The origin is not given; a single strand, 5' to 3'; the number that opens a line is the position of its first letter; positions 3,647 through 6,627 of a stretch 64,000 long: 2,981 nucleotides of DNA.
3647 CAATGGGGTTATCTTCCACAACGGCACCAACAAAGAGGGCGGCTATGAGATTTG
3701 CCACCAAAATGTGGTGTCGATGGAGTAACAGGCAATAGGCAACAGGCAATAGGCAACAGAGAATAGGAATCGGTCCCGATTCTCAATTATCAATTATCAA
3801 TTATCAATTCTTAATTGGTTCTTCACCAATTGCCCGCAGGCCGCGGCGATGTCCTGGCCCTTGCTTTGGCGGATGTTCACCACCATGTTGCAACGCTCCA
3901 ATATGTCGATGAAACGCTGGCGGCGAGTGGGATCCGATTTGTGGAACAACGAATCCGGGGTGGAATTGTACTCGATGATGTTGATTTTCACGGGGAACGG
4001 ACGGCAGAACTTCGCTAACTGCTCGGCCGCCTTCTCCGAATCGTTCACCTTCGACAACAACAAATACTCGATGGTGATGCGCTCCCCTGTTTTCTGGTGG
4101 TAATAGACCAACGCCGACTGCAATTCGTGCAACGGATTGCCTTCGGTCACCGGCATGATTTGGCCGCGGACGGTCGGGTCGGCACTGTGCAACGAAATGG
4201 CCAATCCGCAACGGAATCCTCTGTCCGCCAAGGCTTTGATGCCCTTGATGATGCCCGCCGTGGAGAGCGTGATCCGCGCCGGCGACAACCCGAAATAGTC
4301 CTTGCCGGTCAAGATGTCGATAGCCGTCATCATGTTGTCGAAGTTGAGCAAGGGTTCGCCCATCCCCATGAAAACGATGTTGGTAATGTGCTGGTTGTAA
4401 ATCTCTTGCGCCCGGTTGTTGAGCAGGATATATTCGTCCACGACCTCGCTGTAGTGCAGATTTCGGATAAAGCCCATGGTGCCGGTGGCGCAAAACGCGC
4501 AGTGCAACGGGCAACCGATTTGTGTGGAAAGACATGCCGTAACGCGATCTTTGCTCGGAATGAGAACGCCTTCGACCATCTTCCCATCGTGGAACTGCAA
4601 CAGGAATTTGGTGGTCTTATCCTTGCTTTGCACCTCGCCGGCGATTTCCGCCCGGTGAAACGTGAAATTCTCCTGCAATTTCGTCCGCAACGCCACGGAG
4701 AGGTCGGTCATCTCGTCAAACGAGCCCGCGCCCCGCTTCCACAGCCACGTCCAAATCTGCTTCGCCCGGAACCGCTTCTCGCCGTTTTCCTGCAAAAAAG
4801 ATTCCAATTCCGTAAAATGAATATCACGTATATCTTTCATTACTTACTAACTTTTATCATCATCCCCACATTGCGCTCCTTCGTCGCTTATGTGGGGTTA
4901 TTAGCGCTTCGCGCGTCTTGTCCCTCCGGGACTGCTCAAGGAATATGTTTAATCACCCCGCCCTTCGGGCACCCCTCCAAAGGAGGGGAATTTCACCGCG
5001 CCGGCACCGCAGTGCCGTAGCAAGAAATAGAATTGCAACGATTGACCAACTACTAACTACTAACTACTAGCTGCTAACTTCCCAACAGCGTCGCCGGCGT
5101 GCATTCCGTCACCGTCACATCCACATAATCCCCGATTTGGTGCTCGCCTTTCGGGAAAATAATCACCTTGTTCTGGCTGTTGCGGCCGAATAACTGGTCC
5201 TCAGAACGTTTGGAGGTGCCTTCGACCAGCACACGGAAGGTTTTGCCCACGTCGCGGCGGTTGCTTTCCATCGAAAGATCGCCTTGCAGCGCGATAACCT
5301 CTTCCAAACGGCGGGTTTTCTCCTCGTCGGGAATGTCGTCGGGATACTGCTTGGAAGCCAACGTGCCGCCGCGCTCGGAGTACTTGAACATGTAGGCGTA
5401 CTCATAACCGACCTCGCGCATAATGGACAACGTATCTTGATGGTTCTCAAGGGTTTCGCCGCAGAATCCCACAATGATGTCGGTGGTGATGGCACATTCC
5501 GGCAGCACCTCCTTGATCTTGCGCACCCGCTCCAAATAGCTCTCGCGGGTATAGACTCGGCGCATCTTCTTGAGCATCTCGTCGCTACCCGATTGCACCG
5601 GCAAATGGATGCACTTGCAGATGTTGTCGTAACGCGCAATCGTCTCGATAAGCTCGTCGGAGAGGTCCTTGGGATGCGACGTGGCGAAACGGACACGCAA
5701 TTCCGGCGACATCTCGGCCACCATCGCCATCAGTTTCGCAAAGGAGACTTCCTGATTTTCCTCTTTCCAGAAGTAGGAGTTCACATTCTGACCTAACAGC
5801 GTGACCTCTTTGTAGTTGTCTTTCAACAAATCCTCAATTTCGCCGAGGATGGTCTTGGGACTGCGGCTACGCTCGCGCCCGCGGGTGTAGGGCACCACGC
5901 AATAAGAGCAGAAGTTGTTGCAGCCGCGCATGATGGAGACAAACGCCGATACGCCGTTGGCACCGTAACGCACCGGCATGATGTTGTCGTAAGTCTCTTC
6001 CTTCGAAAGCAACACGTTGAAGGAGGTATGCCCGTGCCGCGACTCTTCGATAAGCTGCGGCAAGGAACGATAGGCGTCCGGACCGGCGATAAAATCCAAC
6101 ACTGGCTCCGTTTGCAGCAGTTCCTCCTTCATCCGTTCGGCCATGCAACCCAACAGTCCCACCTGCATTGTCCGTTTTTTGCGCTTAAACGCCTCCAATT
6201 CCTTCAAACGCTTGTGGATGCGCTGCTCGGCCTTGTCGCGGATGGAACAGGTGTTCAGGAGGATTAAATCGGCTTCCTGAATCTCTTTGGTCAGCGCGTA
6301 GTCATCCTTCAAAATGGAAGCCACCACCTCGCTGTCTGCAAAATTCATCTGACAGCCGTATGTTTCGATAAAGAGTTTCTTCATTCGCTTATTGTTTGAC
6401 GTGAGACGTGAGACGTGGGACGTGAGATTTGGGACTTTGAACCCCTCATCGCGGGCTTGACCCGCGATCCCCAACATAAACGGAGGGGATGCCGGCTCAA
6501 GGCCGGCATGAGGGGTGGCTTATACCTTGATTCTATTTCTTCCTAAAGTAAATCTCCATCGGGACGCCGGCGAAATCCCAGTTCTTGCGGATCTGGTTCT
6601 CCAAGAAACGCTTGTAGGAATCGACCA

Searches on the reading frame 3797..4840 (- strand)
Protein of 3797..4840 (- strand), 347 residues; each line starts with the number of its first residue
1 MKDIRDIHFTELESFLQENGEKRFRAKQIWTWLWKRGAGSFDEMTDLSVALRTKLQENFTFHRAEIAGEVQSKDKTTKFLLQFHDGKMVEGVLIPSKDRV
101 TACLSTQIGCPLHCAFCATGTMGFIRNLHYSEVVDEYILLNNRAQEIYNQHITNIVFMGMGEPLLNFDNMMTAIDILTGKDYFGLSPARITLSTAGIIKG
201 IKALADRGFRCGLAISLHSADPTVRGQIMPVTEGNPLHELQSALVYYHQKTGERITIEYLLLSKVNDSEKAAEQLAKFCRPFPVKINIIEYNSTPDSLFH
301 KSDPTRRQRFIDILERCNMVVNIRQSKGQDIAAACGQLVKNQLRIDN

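Call 15: search_protein_families(library=pfam, proteins=[window:3797-4840:-])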
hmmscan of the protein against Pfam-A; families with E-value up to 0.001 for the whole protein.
window:3797-4840:- (347 aa): 2 families
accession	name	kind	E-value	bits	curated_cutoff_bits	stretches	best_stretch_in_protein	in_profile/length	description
PF21016.3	RlmN_N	-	1.8e-18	66.5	24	1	4-59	3-58/60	Ribosomal RNA large subunit methyltransferase N-terminal domain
PF04055.27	Radical_SAM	-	1.8e-10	41.7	29.5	1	106-269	3-158/166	Radical SAM superfamily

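Call 55: find_encoding_contigs(protein=window:3797-4840:-, flank=1000, max_places=4)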
Protein window:3797-4840:- (347 aa): 4 contigs read that carry it; 2 places shown.
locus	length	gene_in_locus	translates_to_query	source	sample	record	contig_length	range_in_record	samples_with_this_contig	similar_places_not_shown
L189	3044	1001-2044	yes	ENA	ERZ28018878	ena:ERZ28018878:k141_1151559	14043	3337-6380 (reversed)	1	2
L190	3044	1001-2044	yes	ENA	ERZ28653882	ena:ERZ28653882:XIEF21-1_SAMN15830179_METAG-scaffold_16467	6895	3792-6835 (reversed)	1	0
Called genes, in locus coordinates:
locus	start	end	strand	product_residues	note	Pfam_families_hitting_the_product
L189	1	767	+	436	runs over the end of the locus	PF00919:UPF0004, PF04055:Radical_SAM, PF01938:TRAM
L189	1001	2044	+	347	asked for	PF21016:RlmN_N, PF04055:Radical_SAM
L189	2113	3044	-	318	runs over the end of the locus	-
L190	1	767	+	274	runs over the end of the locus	?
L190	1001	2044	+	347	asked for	PF21016:RlmN_N, PF04055:Radical_SAM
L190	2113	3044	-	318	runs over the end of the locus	-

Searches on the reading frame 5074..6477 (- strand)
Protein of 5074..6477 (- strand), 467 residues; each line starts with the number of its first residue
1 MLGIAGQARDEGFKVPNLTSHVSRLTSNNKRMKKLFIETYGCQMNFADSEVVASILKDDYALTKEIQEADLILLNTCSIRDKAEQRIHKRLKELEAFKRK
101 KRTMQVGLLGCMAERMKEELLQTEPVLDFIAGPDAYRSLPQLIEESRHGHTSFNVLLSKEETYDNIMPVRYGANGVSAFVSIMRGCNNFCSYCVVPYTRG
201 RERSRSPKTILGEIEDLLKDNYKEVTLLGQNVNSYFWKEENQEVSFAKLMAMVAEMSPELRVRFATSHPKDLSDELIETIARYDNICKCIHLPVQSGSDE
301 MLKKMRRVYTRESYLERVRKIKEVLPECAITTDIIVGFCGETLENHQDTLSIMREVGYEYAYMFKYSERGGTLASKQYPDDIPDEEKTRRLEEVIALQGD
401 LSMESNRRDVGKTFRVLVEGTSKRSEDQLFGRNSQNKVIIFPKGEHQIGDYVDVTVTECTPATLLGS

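Call 15: search_protein_families(library=pfam, proteins=[window:5074-6477:-])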
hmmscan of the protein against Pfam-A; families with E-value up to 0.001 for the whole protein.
window:5074-6477:- (467 aa): 4 families
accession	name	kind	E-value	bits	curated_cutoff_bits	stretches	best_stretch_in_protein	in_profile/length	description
PF00919.26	UPF0004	-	1.1e-28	99.5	27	1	34-132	1-98/98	Uncharacterized protein family UPF0004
PF04055.27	Radical_SAM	-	9.1e-27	94.7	29.5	1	180-350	1-163/166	Radical SAM superfamily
PF01938.26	TRAM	-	6e-15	55.3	21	1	408-466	2-58/61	TRAM domain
PF18693.7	TRAM_2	-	0.0008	20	27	0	410-466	1-60/63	TRAM domain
